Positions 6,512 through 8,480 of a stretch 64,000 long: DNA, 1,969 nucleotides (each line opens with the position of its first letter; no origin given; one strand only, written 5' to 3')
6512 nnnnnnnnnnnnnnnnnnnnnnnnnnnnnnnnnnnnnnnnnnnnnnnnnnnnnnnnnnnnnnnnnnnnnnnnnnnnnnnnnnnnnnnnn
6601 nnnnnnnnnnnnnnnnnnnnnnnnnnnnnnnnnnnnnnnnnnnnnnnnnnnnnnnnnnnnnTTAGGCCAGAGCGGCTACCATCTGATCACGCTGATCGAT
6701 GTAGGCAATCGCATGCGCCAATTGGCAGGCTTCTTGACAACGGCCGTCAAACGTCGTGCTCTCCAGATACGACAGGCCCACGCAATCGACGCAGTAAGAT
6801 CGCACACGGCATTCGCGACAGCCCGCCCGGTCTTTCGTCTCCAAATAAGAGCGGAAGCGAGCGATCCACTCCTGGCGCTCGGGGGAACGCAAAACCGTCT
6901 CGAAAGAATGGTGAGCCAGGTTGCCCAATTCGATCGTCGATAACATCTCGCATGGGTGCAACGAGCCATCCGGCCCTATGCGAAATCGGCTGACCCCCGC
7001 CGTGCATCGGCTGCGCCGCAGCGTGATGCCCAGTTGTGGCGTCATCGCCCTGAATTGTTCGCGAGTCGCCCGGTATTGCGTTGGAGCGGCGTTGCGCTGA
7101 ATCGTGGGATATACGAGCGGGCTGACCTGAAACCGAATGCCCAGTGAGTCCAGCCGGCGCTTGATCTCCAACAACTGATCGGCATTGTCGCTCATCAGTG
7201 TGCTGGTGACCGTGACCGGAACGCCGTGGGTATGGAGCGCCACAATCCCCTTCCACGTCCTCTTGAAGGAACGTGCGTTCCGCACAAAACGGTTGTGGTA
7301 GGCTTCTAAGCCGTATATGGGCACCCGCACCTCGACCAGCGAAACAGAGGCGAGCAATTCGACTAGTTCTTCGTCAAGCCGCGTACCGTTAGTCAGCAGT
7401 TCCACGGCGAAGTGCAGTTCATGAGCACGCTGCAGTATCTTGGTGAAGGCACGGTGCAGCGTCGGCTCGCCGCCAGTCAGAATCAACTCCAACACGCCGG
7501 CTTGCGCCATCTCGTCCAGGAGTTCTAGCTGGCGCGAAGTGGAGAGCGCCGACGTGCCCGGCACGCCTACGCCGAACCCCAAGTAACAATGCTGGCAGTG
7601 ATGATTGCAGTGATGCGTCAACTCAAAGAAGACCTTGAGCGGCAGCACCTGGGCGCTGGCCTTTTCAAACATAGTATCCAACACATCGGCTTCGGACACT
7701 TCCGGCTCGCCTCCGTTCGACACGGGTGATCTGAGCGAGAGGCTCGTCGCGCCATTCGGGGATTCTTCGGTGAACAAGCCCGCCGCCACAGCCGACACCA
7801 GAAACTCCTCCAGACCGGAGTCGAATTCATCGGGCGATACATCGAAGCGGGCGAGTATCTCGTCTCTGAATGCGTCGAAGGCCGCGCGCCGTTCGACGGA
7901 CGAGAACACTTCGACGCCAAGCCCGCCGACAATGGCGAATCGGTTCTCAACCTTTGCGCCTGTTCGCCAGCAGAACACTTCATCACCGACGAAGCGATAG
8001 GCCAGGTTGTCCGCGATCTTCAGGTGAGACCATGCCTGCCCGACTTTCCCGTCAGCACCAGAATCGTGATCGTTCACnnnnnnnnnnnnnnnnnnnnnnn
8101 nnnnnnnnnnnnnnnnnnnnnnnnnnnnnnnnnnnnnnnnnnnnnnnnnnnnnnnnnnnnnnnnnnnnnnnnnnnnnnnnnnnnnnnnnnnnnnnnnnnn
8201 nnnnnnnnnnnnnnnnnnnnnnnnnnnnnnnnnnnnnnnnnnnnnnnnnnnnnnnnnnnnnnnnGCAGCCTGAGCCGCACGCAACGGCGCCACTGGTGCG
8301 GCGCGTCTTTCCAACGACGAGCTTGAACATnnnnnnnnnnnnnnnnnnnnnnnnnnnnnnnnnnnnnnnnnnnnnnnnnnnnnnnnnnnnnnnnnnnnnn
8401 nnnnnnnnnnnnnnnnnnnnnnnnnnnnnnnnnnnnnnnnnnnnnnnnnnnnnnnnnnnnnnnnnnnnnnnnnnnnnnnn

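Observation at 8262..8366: Second unannotated short ORF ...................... with the same C-terminal C-x3-C architecture but an unrelated, basic leader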

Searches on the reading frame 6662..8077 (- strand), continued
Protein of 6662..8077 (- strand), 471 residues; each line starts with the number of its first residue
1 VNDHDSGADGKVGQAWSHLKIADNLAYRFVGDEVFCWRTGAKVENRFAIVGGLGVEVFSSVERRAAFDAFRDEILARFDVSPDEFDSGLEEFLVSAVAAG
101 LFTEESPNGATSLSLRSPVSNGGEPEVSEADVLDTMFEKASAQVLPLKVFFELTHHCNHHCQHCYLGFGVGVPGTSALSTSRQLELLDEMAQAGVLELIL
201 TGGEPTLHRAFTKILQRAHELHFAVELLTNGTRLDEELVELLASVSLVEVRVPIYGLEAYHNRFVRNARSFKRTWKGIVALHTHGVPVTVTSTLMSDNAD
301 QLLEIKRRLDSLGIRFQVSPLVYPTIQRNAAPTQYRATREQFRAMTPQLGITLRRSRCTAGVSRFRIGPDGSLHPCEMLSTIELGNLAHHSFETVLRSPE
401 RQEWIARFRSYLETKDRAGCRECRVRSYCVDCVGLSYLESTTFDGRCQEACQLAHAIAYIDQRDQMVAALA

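Call 84: search_protein_families(library=ncbifam, proteins=[L001:1553-2860:+, L001:3095-3622:+, L001:3622-4251:+, L001:4270-4737:+, L003:2123-3106:+, L003:3794-4861:+], max_evalue=0.00001)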
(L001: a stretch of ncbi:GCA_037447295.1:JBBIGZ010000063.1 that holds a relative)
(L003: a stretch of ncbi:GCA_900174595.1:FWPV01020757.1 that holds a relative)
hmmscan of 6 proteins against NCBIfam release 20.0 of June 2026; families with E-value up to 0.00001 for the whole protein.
L001:1553-2860:+ (435 aa): 69 families (the best 25 are shown)
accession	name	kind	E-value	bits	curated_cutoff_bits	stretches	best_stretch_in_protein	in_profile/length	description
TIGR03906.1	quino_hemo_SAM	equivalog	2.9e-72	243.8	453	1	35-422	72-461/467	quinohemoprotein amine dehydrogenase maturation protein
TIGR04064.1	rSAM_nif11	equivalog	2.3e-69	234.3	518.7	1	50-420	72-445/459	nif11-like peptide radical SAM maturase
NF047865.1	rSAM_PapB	equivalog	8.4e-69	232.3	340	1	57-387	4-328/330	PapB family radical SAM/SPASM ranthipeptide maturase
TIGR03974.1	rSAM_six_Cys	equivalog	3e-67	227.4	425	1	54-407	95-448/451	thioether cross-link-forming SCIFF peptide maturase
NF040492.1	not_ScfB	exception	1.6e-55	188.8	855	1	55-405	94-445/450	ScfB-related radical SAM/SPASM orphan maturase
TIGR04068.1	rSAM_ocin_clost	equivalog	1.5e-44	152.7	500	1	54-200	82-233/462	Cys-rich peptide radical SAM maturase CcpM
TIGR03978.1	rSAM_paired_1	equivalog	1e-38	133.3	370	1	60-422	87-462/466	His-Xaa-Ser system radical SAM maturase HxsB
TIGR03942.1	sulfatase_rSAM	equivalog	3.9e-34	118.3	349.45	1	62-380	7-329/363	anaerobic sulfatase maturase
TIGR04115.1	rSAM_Cxxx_rpt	equivalog_domain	1.2e-33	117.1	350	1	58-329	4-274/359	radical SAM peptide maturase, CXXX-repeat target family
NF035951.1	rSAM_RumMC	equivalog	1.4e-33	116.4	720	1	54-206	110-266/510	RumMC family radical SAM sactipeptide maturase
TIGR04280.1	geopep_mat_rSAM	hypoth_equivalog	5.3e-32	111.3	400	1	49-196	77-227/428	geopeptide radical SAM maturase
TIGR04163.1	rSAM_cobopep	equivalog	7.7e-31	107.3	375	1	60-406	68-417/428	peptide-modifying radical SAM enzyme CbpB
NF041298.1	rSAM_mat_DynA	equivalog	1.4e-28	100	450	1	62-395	7-340/356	dynobactin maturation radical SAM/SPASM protein DynA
TIGR04148.1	GG_samocin_CFB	equivalog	1.2e-27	97.1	300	1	48-204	9-175/411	radical SAM peptide maturase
TIGR04084.1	rSAM_AF0577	subfamily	7.1e-25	87.7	225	1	62-379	3-289/347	TIGR04084 family radical SAM/SPASM domain-containing protein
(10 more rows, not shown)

L001:3095-3622:+ (175 aa): 0 families

L001:3622-4251:+ (209 aa): 0 families

L001:4270-4737:+ (155 aa): 0 families

L003:2123-3106:+ (327 aa): 3 families
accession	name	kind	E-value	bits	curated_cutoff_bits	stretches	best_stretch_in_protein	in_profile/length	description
NF033572.1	transpos_ISKra4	equivalog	9.7e-16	57.9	205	1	44-252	22-219/422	ISKra4 family transposase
NF033529.1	transpos_ISLre2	equivalog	5.8e-09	35.7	200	1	107-244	7-128/382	ISLre2 family transposase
NF041731.2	transpos_ISH6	equivalog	1.1e-06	27.7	240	1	60-191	33-170/414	ISH6 family transposase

L003:3794-4861:+ (355 aa): 29 families (the best 25 are shown)
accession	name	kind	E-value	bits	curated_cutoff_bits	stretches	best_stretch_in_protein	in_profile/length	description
TIGR03906.1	quino_hemo_SAM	equivalog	1.2e-53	182.4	453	1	1-340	125-460/467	quinohemoprotein amine dehydrogenase maturation protein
TIGR04064.1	rSAM_nif11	equivalog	1.4e-53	182.3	518.7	1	3-333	110-439/459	nif11-like peptide radical SAM maturase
NF047865.1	rSAM_PapB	equivalog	1.1e-51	176.1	340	1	1-308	33-330/330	PapB family radical SAM/SPASM ranthipeptide maturase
TIGR03974.1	rSAM_six_Cys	equivalog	2.4e-48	165.1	425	1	1-325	128-447/451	thioether cross-link-forming SCIFF peptide maturase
NF040492.1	not_ScfB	exception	1.3e-39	136.4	855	1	1-326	126-447/450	ScfB-related radical SAM/SPASM orphan maturase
TIGR04068.1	rSAM_ocin_clost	equivalog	2.9e-30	105.6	500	2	1-120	117-237/462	Cys-rich peptide radical SAM maturase CcpM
TIGR03978.1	rSAM_paired_1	equivalog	1.6e-29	103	370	1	1-337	114-461/466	His-Xaa-Ser system radical SAM maturase HxsB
TIGR03942.1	sulfatase_rSAM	equivalog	5.3e-25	88.3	349.45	1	1-301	34-331/363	anaerobic sulfatase maturase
TIGR04163.1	rSAM_cobopep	equivalog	1.6e-21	76.6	375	1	23-329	122-421/428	peptide-modifying radical SAM enzyme CbpB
TIGR04280.1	geopep_mat_rSAM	hypoth_equivalog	1.1e-19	70.7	400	1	20-125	134-240/428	geopeptide radical SAM maturase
TIGR04148.1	GG_samocin_CFB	equivalog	7.5e-19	68.2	300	1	16-120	74-175/411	radical SAM peptide maturase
NF035951.1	rSAM_RumMC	equivalog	8e-19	67.7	720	1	1-130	146-274/510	RumMC family radical SAM sactipeptide maturase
NF041298.1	rSAM_mat_DynA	equivalog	5.9e-16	58.4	450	1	25-314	57-340/356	dynobactin maturation radical SAM/SPASM protein DynA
TIGR04115.1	rSAM_Cxxx_rpt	equivalog_domain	1.1e-15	58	350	1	2-260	31-292/359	radical SAM peptide maturase, CXXX-repeat target family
NF038170.1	lachnocin_rSAM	equivalog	1.3e-15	57.2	550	1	1-120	109-228/440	lachnocin radical SAM maturase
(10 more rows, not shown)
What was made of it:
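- Closest known: Ranthipeptide / QhpD-type thioether synthases. Same: A PapB/QhpD/SCIFF-like rSAM sits next to the 3-Cys B-type peptides in L001 and L003 (call 84).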

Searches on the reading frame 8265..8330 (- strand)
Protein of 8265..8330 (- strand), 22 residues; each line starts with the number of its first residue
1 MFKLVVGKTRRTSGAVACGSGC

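Call 39: search_protein_families(library=ncbifam, proteins=[window:8265-8330:-], max_evalue=10)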
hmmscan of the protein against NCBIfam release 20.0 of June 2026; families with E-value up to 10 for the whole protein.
seq(22 aa): 0 families

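Call 40: search_protein_families(library=pfam, proteins=[window:8265-8330:-], max_evalue=10)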
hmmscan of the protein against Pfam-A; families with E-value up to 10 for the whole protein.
seq(22 aa): 0 families

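Call 66: list_cluster_members(proteins=[window:8265-8330:-, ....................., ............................, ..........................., window:4311-4388:-, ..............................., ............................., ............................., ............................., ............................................])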
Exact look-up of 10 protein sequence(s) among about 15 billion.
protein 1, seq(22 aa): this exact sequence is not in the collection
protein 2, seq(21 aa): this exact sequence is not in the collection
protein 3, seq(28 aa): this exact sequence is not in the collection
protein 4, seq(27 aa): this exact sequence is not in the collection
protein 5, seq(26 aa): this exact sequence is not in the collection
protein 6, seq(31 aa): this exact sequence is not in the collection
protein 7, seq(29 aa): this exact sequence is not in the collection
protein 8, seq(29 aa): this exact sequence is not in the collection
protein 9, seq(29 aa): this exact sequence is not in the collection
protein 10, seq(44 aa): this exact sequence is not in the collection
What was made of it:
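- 8262..8330 (-): Peptide B gene: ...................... plus TAA. Proposed RiPP precursor with a basic leader and a C-terminal CGSGC core. The sequence is not in any called-protein collection (call 66).
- Tried and rejected: None was found (call 66).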
